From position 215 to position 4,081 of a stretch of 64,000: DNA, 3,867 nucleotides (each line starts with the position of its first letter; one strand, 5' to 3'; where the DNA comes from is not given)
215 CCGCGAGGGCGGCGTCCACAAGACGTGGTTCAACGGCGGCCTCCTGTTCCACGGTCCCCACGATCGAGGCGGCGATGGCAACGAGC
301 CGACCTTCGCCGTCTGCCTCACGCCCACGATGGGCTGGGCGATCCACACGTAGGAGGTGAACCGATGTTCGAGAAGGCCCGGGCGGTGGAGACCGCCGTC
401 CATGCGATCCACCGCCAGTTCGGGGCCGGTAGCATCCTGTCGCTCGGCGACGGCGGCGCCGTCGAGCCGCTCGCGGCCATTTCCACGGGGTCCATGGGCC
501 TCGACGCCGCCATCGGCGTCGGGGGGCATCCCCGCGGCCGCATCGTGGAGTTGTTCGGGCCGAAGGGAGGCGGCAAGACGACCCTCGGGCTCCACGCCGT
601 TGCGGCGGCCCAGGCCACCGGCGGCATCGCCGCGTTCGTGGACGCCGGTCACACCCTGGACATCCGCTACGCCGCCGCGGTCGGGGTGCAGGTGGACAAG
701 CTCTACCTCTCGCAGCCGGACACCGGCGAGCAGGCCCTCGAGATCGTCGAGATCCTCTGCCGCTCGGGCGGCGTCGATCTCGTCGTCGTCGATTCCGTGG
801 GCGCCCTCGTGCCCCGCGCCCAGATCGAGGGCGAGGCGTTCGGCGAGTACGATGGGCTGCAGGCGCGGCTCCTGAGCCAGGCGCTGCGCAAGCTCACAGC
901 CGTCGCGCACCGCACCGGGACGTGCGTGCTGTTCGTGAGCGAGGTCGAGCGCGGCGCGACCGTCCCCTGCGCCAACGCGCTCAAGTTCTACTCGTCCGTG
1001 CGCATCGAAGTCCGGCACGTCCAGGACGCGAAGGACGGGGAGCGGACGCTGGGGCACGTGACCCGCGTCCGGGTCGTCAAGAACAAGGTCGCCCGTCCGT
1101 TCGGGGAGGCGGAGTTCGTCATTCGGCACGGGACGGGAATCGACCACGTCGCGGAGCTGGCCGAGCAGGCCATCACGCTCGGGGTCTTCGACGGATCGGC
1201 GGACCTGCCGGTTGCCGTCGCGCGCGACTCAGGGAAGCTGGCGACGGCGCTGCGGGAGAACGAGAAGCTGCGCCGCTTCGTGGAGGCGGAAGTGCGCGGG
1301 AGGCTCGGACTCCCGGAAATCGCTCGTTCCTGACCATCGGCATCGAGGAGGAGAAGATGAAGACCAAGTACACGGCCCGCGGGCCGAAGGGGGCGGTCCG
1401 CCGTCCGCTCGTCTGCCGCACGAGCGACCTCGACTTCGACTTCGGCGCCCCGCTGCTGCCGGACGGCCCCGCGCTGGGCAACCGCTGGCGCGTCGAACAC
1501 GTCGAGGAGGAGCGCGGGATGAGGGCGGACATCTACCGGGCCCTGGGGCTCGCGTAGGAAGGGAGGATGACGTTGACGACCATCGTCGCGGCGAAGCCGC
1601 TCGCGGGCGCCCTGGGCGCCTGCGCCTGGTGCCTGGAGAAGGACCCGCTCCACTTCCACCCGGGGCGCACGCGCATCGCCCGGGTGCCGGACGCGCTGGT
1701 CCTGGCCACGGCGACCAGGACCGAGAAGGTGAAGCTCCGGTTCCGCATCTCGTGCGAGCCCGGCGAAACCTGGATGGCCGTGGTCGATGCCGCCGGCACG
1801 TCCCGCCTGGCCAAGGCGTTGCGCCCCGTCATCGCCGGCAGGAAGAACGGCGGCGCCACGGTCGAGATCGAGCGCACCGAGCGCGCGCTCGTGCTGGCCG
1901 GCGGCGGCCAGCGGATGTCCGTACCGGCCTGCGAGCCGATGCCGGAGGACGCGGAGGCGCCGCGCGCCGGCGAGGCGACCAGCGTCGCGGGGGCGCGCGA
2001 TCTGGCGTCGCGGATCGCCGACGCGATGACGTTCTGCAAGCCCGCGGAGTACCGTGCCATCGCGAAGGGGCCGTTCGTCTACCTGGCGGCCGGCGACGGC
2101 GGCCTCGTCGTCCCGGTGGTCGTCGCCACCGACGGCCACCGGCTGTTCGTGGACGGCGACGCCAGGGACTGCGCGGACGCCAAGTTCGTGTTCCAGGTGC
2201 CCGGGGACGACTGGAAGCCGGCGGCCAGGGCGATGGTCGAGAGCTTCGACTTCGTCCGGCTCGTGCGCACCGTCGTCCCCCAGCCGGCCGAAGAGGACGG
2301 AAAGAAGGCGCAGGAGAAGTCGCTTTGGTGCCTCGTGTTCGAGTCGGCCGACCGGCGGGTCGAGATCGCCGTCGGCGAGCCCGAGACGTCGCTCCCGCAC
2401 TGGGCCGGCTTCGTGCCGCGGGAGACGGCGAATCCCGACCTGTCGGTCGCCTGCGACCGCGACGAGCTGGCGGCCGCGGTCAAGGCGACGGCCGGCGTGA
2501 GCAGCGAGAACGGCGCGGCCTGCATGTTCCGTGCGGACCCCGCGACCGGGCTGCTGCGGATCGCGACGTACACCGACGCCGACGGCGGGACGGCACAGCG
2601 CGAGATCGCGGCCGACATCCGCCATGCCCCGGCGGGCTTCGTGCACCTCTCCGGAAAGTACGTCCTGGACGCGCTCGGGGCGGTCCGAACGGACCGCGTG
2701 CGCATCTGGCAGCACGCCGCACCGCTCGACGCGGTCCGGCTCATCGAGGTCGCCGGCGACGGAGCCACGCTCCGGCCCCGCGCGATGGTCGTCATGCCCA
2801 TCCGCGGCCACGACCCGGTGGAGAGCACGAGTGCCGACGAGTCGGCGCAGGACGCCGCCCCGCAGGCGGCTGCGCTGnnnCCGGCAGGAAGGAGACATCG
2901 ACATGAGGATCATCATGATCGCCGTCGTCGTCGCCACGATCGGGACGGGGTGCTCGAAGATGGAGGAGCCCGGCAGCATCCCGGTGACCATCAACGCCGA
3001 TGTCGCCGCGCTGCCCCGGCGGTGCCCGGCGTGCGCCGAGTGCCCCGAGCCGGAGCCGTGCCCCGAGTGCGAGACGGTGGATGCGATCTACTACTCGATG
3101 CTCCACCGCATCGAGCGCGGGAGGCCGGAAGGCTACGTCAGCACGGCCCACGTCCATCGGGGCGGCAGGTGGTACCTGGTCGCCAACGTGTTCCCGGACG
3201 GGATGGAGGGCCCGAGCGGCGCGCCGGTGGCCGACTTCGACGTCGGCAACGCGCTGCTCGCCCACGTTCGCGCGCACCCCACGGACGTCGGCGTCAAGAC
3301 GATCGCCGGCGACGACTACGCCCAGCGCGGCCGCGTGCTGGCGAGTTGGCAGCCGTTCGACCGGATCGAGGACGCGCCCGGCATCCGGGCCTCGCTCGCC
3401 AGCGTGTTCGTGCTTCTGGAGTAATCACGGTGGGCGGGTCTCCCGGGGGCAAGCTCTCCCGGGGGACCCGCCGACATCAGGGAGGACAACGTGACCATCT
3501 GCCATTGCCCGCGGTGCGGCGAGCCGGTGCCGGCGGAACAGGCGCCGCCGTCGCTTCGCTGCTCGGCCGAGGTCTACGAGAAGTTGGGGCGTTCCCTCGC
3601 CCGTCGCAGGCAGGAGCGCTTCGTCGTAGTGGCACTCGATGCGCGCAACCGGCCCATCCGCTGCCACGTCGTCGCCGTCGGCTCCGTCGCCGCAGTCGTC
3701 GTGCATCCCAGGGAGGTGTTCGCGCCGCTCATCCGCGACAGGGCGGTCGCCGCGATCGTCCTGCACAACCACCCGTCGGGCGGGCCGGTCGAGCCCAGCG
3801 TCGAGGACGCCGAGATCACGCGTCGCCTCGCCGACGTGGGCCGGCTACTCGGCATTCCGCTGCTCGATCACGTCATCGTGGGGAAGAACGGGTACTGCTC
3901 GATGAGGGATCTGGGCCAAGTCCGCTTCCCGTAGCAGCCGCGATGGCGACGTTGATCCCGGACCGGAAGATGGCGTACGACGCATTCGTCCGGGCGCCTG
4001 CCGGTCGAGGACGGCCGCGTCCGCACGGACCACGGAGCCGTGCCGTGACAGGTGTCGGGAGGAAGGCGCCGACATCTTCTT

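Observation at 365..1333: Island-encoded RecA paralog lacking the catalytic glutamate and with a truncated L2 DNA-binding loop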

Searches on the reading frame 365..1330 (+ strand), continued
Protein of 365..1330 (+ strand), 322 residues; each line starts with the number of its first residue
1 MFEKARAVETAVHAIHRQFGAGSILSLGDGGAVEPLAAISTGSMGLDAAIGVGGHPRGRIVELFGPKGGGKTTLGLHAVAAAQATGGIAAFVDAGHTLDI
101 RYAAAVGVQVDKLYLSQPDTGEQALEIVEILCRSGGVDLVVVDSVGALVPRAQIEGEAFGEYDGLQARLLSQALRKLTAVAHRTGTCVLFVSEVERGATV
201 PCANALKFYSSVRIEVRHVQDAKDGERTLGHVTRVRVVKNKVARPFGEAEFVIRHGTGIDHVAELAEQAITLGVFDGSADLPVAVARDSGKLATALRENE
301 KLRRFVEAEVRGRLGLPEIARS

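Call 68: find_encoding_contigs(protein=P0288, flank=10000, max_places=3)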
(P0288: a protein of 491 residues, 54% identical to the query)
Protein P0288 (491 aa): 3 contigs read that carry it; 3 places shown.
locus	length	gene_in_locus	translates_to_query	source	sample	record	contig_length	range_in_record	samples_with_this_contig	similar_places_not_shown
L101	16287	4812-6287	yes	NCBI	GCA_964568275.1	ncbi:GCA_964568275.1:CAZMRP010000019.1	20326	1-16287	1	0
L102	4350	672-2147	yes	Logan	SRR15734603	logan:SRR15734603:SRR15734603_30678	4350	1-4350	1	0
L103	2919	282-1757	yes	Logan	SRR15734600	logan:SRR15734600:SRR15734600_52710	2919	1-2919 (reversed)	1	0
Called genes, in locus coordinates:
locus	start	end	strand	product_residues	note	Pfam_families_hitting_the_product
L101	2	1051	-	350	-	?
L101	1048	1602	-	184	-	-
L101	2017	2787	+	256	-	-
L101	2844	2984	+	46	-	-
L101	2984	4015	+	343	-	PF12705:PDDEXK_1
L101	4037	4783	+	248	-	-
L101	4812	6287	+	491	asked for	PF00004:AAA (faint)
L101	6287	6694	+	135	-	PF06868:DUF1257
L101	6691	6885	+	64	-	PF11211:DUF2997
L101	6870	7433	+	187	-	PF13353:Fer4_12, PF04055:Radical_SAM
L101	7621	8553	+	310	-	-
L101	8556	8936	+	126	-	-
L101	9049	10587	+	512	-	PF13541:ChlI, PF05362:Lon_C (weak), PF01078:Mg_chelatase, PF07728:AAA_5 (faint), PF13335:Mg_chelatase_C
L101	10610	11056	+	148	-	-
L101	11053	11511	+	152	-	-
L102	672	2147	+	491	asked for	PF00004:AAA (faint)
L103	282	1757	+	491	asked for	PF00004:AAA (faint)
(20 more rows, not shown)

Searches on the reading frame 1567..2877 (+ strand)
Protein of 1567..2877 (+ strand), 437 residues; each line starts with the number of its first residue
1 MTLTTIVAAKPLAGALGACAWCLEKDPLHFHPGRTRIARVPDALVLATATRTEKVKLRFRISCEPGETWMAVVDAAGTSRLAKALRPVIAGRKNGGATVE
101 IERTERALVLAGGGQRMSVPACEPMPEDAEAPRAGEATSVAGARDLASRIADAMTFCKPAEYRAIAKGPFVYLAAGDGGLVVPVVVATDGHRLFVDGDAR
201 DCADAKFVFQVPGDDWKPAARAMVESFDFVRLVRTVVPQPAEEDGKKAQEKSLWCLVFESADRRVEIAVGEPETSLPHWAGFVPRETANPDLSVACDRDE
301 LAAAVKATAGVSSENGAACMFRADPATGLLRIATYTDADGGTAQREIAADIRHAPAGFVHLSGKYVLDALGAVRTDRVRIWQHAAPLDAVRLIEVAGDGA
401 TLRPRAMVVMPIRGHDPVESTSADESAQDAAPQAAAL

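Call 4: search_protein_families(library=pfam, proteins=[window:1567-2877:+], max_evalue=0.01)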
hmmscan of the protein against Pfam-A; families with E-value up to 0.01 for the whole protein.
window:1567-2877:+ (437 aa): 0 families

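Call 7: search_protein_families(library=ncbifam, proteins=[window:1567-2877:+], max_evalue=0.01)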
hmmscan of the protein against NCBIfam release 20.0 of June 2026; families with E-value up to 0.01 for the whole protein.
window:1567-2877:+ (437 aa): 1 family
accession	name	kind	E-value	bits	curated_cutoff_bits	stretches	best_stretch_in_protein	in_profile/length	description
TIGR00663.1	dnan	equivalog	0.00052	19.1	137.65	1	293-381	255-340/367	DNA polymerase III subunit beta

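Call 9: search_protein_families(library=padloc, proteins=[window:1567-2877:+], max_evalue=0.01)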
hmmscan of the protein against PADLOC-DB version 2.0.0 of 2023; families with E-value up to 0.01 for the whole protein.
window:1567-2877:+ (437 aa): 0 families

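Call 14: find_homologous_proteins(query=window:1567-2877:+, max_evalue=0.001)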
Query window:1567-2877:+ (437 aa): 17 proteins with E <= 0.001 among 8000 candidates.
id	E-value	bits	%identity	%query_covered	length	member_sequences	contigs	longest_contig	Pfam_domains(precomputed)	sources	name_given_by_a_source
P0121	1.1e-284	962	100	100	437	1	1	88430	-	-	-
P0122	4.8e-193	660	71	96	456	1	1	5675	-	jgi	jgi:hypothetical protein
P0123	5.1e-191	653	69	97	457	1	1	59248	-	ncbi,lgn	-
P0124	1.7e-187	642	69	96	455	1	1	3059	PF02768.21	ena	-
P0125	7.1e-186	637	69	96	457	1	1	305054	PF02768.21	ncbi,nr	ncbi:MAG: hypothetical protein HY905_04100 [Deltaproteobacteria bacterium]|nr:hypothetical protein [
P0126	1.3e-185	636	69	96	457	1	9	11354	-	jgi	jgi:hypothetical protein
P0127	3.5e-185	634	68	97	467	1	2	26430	PF02768.21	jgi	jgi:hypothetical protein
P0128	1.0e-181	623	67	97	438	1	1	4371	-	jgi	jgi:hypothetical protein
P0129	1.9e-178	612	65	99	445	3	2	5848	-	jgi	jgi:hypothetical protein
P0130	3.9e-176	604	65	95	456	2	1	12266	-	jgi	jgi:hypothetical protein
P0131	1.8e-159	550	60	97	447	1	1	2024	-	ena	-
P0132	2.6e-135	470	56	95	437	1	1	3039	PF02768.21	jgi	jgi:hypothetical protein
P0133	2.9e-132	460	54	99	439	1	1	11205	PF02768.21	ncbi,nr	ncbi:MAG: hypothetical protein QME96_01275 [Myxococcota bacterium]|nr:hypothetical protein [Myxococc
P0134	7.0e-124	432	73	65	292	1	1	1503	-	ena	-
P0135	9.4e-123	429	50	97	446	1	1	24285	-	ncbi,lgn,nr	ncbi:MAG: hypothetical protein JXB32_14850 [Deltaproteobacteria bacterium]|nr:hypothetical protein [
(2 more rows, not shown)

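Call 23: predict_structure(alignment_id=A2)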
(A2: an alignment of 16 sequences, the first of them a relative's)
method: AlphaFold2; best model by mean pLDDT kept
length: 437 residues; sequences in the alignment: 16
mean_pLDDT: 81.3   pTM: 0.76
mean pLDDT of the five models: 81.3, 76.4, 76.2, 76.0, 56.5
residues with pLDDT >= 90: 160; 70-90: 197; 50-70: 52; < 50: 28
segments of 3 or more residues with pLDDT < 50: 127-133, 420-437
pLDDT, mean of each block of 10 residues (from residue 1): 83 91 79 87 91 86 90 90 84 69 88 84 61 68 89 79 64 89 89 88 88 84 81 77 60 87 90 72 77 96 92 73 95 83 93 91 91 92 88 84 86 70 32 32
secondary structure, 60 per line:
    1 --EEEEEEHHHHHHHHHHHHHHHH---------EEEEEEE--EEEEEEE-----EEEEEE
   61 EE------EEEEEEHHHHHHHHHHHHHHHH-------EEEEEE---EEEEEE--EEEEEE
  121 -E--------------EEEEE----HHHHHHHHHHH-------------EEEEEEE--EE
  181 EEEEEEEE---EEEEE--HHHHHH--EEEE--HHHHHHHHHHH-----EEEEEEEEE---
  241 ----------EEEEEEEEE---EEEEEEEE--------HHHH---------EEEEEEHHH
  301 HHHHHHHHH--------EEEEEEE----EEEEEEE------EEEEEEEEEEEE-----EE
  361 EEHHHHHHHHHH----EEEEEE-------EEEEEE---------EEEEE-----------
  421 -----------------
elements in order: E3-8 H9-24 E34-40 E43-49 E55-62 E69-74 H75-90 E98-103 E107-112 E115-120 E137-141 H146-156 E170-176 E179-188 E192-196 H199-204 E207-210 H213-223 E229-237 E251-259 E263-270 H279-282 E292-297 H298-309 E318-324 E329-335 E342-353 E359-362 H363-372 E377-382 E390-395 E405-409

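Call 26: fold_search(model_id=the predicted structure, library=pdb)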
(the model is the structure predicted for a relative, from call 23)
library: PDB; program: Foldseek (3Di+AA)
matches with E <= 10: 1422; with E <= 0.001: 505
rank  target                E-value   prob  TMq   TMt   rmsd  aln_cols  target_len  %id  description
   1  5agu_B                1.2e-21  1.00  0.70  0.80   5.5       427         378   20  The sliding clamp of Mycobacterium tuberculosis in complex with a natural product. (released 2015-06-03)
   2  6ams_A                1.2e-21  1.00  0.62  0.73   5.2       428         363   20  Crystal structure of the DNA polymerase III subunit beta from Pseudomonas aeruginosa (released 2017-11-01)
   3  6ams_C                2.3e-21  1.00  0.63  0.74   5.2       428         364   21  Crystal structure of the DNA polymerase III subunit beta from Pseudomonas aeruginosa (released 2017-11-01)
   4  6fvn_A                3.0e-21  1.00  0.65  0.74   5.9       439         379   19  DNA polymerase sliding clamp from Mycobacterium tuberculosis with bound P7 peptide (released 2019-04-10)
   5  8djq_B                3.2e-21  1.00  0.65  0.72   6.1       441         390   18  Sliding-clamp-DnaE1 peptide (released 2023-01-18)
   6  8dj6_A                3.3e-21  1.00  0.65  0.73   6.4       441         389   18  Sliding-clamp-ImuB peptide (released 2023-07-26)
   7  5ah2_D                3.5e-21  1.00  0.69  0.78   6.1       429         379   20  The sliding clamp of Mycobacterium smegmatis in complex with a natural product. (released 2015-06-03)
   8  6fvo_A                4.6e-21  1.00  0.67  0.75   5.9       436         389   19  Mutant DNA polymerase sliding clamp from Mycobacterium tuberculosis with bound P7 peptide (released 2019-04-10)
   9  5ah4_A                4.6e-21  1.00  0.66  0.75   6.2       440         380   20  The sliding clamp of Mycobacterium smegmatis in complex with a natural product. (released 2015-06-03)
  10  6ams_D                5.4e-21  1.00  0.64  0.75   5.1       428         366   21  Crystal structure of the DNA polymerase III subunit beta from Pseudomonas aeruginosa (released 2017-11-01)
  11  5ah4_B                6.0e-21  1.00  0.67  0.76   6.2       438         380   19  The sliding clamp of Mycobacterium smegmatis in complex with a natural product. (released 2015-06-03)
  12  6ams_B                6.0e-21  1.00  0.62  0.73   5.2       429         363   21  Crystal structure of the DNA polymerase III subunit beta from Pseudomonas aeruginosa (released 2017-11-01)
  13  5ah2_A                6.7e-21  1.00  0.67  0.76   6.5       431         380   20  The sliding clamp of Mycobacterium smegmatis in complex with a natural product. (released 2015-06-03)
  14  8djq_C                7.8e-21  1.00  0.67  0.76   5.5       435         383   18  Sliding-clamp-DnaE1 peptide (released 2023-01-18)
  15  7rzm                  8.3e-21  1.00  0.61  0.72   7.4       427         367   18  Crystal Structure of dnaN DNA polymerase III beta subunit from Stenotrophomonas maltophilia K279a (released 2021-10-20)
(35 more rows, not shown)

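Call 27: find_related_loci(query=A2, collection=genome_contigs, flank=10000)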
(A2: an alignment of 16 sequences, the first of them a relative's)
Query A2 (437 aa) in genome_contigs; peptide patterns used: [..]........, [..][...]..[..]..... (x = any residue, [..] = any of these).
600 stretches matched a pattern (row limit reached: there are more); 7 encode a relative of the query (tblastn E <= 1e-3); 7 distinct loci.
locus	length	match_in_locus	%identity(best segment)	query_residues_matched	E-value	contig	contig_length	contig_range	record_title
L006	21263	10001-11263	69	2-423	0e+0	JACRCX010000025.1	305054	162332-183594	MAG: Deltaproteobacteria bacterium isolate NC_groundwater_1657_Pr3_B-0.1um_71_34 SR-2_scaffold_141_604670, whole genome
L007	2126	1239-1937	33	134-372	2e-31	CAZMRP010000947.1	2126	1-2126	MAG TPA_asm: uncultured Myxococcales bacterium isolate binchicken_co60_5 genome assembly, contig: NODE_94146_length_2126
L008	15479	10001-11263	52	3-419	1e-117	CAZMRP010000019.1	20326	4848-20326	MAG TPA_asm: uncultured Myxococcales bacterium isolate binchicken_co60_5 genome assembly, contig: NODE_3794_length_20326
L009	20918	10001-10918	24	77-413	2e-7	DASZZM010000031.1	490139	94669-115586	MAG TPA_asm: Thermoanaerobaculia bacterium isolate SMAG_U6236 k141_122350, whole genome shotgun sequence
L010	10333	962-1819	21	96-413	1e-6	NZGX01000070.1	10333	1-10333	MAG: Rhodospirillaceae bacterium isolate MED667 101218, whole genome shotgun sequence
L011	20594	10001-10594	27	185-413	1e-5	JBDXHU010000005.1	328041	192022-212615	MAG: Halieaceae bacterium isolate AQ.21.F.C1_80_12 AQ_21_F_C1_80_12_000000000005, whole genome shotgun sequence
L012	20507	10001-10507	25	185-378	2e-5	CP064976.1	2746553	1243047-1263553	MAG: Deltaproteobacteria bacterium isolate EsbW_18-Q3-R4-48_MAXAC.279_cln chromosome, complete genome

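Call 29: find_encoding_contigs(protein=P0135, flank=10000, max_places=2)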
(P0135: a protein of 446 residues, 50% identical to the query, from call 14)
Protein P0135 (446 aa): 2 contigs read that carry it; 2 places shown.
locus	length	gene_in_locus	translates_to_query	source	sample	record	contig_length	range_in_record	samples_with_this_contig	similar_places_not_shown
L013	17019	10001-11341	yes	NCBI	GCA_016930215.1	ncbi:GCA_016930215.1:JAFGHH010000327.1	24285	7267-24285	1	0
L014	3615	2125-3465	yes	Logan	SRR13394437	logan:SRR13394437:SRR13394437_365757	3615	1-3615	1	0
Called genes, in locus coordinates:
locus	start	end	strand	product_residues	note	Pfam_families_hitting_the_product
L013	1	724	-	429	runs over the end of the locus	PF13481:AAA_25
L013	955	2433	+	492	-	PF00004:AAA (faint)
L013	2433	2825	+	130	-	PF06868:DUF1257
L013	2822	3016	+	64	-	PF11211:DUF2997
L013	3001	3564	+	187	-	PF13353:Fer4_12, PF04055:Radical_SAM (weak)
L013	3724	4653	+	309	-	PF11348:DUF3150 (weak)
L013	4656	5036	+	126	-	-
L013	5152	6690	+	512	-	PF13541:ChlI, PF05362:Lon_C, PF01078:Mg_chelatase, PF07728:AAA_5 (faint), PF13335:Mg_chelatase_C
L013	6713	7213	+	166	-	-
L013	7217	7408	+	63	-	-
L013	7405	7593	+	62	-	-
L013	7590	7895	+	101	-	-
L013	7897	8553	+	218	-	-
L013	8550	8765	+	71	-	-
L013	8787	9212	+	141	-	-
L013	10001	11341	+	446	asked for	-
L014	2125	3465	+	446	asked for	-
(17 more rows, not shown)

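Call 30: find_encoding_contigs(protein=P0133, flank=10000, max_places=2)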
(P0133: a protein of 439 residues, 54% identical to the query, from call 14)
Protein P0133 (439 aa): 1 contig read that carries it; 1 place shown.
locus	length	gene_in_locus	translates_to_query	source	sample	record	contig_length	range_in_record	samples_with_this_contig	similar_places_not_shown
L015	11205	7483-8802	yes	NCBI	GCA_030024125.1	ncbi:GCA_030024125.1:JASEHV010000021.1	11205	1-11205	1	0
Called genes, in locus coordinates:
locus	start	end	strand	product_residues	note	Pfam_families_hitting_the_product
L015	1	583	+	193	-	?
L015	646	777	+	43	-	-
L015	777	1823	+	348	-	PF12705:PDDEXK_1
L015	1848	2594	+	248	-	-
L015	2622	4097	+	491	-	PF00004:AAA (faint)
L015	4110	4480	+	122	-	PF06868:DUF1257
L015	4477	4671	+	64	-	PF11211:DUF2997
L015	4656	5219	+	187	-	PF13353:Fer4_12, PF04055:Radical_SAM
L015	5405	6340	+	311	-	PF11348:DUF3150 (weak)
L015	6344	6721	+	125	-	-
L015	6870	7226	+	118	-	PF13541:ChlI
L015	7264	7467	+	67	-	-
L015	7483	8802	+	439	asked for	PF02768:DNA_pol3_beta_3 (weak)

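Call 31: find_encoding_contigs(protein=P0130, flank=10000, max_places=2)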
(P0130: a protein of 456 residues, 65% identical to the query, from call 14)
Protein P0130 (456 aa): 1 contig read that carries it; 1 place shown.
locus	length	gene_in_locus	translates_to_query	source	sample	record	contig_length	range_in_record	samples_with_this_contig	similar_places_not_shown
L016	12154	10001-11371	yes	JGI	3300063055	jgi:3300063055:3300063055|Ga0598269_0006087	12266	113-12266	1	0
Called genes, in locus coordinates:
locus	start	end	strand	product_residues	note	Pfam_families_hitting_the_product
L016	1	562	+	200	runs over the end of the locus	PF13274:SocA_Panacea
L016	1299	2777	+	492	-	PF00004:AAA (faint)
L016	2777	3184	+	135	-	PF06868:DUF1257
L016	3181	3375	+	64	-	PF11211:DUF2997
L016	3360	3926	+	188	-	PF13353:Fer4_12, PF04055:Radical_SAM (weak)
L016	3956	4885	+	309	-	-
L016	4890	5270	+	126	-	-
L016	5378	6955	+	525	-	PF13541:ChlI, PF13191:AAA_16 (faint), PF05362:Lon_C (weak), PF00493:MCM (faint), PF01078:Mg_chelatase, PF07728:AAA_5 (weak), PF13335:Mg_chelatase_C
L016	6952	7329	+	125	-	-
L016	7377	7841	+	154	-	PF11284:DUF3085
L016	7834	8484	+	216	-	-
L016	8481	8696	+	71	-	-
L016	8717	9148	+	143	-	-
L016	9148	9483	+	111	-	PF13496:DUF4120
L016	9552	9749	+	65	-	-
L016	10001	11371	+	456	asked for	-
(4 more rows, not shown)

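Call 32: find_encoding_contigs(protein=P0126, flank=10000, max_places=2)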
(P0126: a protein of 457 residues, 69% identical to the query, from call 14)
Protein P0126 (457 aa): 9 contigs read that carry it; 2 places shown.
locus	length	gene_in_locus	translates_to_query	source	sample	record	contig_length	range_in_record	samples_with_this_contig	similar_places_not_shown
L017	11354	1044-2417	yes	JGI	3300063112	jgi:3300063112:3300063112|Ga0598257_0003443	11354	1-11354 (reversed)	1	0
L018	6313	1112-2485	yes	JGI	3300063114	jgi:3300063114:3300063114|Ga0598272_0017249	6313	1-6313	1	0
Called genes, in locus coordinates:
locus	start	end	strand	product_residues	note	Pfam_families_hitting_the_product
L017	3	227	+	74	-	?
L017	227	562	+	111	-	PF13496:DUF4120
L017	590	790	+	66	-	-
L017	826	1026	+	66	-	-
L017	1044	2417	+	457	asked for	-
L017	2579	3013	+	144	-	PF04002:RadC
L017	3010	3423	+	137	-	-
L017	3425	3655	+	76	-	-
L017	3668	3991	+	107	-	-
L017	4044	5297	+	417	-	-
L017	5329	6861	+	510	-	PF02195:ParB_N (weak)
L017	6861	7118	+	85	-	-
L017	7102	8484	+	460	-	PF27228:MTBMA_p00010_2nd (weak)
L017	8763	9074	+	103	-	-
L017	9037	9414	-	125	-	-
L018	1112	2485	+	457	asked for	-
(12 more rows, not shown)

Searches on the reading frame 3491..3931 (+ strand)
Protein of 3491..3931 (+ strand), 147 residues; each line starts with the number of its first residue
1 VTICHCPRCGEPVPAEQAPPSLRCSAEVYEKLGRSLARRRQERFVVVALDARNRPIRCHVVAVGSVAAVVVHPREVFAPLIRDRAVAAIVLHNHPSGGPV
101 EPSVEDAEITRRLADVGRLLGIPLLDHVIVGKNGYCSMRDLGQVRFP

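Call 4: search_protein_families(library=pfam, proteins=[window:3491-3931:+], max_evalue=0.01)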
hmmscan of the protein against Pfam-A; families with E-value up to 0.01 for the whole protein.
window:3491-3931:+ (147 aa): 2 families
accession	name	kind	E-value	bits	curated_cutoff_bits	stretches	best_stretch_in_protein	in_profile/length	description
PF04002.20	RadC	-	5.8e-38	130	22.1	1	23-142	2-120/121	RadC-like JAB domain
PF09889.16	DUF2116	-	0.0022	18.4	26.8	1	5-48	5-47/59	Probable treble clef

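Call 7: search_protein_families(library=ncbifam, proteins=[window:3491-3931:+], max_evalue=0.01)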
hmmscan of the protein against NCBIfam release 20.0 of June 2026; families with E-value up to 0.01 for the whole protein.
window:3491-3931:+ (147 aa): 2 families
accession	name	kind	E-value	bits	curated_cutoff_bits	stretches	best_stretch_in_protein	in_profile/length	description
NF000642.1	PRK00024.1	equivalog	1.8e-37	129.1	180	1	20-142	89-210/212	RadC family protein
TIGR00608.1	radc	subfamily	1.8e-32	112.9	133.85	1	23-142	98-216/218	RadC family protein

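Call 9: search_protein_families(library=padloc, proteins=[window:3491-3931:+], max_evalue=0.01)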
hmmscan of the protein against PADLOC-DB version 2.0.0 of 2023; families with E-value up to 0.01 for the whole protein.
window:3491-3931:+ (147 aa): 0 families

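Call 49: search_protein_families(library=phrogs, proteins=[window:3491-3931:+], max_evalue=0.001)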
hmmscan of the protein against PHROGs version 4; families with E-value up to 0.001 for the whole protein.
window:3491-3931:+ (147 aa): 1 family
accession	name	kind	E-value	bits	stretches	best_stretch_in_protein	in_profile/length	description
phrog_10276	-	DNA, RNA and nucleotide metabolism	2.9e-30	106.3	1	22-140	30-149/153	DNA repair protein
